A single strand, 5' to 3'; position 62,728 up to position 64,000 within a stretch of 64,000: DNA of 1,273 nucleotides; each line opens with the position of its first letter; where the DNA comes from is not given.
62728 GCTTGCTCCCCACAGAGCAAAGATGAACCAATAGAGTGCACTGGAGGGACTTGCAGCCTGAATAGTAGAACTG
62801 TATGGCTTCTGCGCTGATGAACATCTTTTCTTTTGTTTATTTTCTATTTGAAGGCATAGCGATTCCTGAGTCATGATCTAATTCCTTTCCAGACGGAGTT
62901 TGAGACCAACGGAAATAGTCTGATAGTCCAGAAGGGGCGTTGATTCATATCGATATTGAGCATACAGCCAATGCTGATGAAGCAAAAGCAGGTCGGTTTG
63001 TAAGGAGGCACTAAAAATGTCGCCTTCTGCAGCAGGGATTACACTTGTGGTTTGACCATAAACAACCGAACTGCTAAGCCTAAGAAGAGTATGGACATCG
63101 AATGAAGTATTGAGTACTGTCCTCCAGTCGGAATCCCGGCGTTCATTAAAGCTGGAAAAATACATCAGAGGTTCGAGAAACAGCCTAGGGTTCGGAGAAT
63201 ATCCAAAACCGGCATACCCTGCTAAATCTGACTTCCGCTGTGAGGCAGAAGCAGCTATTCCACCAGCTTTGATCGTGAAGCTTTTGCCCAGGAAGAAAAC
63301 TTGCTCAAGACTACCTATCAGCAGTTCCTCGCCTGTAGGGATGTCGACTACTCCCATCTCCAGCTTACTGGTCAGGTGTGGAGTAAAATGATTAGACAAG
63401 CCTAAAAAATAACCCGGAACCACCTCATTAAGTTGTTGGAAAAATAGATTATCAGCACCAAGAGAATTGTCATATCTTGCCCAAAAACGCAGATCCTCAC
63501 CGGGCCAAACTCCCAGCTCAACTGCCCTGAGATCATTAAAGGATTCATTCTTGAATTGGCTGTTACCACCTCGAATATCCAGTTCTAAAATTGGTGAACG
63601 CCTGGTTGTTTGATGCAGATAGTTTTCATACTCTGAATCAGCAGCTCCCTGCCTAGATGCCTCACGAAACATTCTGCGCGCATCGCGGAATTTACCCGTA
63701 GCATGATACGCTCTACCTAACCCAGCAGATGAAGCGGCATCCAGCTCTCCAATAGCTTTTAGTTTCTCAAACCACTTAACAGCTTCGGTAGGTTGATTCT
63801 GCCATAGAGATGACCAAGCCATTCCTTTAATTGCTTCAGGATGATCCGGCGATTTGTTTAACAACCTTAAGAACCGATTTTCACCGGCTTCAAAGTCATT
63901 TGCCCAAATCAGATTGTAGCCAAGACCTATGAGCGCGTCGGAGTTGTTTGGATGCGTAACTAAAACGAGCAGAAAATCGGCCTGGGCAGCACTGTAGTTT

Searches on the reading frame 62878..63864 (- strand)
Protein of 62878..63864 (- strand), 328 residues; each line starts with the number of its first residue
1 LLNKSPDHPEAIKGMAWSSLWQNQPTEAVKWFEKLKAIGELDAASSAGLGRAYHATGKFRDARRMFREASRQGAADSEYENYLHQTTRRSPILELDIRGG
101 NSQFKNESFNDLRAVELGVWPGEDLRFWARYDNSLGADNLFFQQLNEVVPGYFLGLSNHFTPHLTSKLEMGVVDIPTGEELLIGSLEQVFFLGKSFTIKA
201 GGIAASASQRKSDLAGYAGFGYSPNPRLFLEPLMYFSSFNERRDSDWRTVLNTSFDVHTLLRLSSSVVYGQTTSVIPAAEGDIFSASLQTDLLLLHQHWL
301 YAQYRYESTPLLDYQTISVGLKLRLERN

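Call 6: search_protein_families(library=pfam, proteins=[window:62878-63864:-], max_evalue=0.01)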
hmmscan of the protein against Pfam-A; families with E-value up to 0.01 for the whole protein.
window:62878-63864:- (328 aa): 7 families
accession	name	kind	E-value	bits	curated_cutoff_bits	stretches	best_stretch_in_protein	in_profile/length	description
PF14559.12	TPR_19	-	1.8e-07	31.8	25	1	43-80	25-62/68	Tetratricopeptide repeat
PF07719.23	TPR_2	-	8.9e-05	22.8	27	0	48-69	6-27/34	Tetratricopeptide repeat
PF13424.12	TPR_12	-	0.00031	21.3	30.1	1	23-70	17-72/77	Tetratricopeptide repeat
PF13428.12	TPR_14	-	0.00056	20.8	23.5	0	48-79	6-37/44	Tetratricopeptide repeat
PF13176.12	TPR_7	-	0.004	17.6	27.9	0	48-71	4-29/36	Tetratricopeptide repeat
PF13374.12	TPR_10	-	0.0052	17.2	27.5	0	48-69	7-28/42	Tetratricopeptide repeat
PF07721.20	TPR_4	-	0.007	17.3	27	0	46-68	4-26/26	Tetratricopeptide repeat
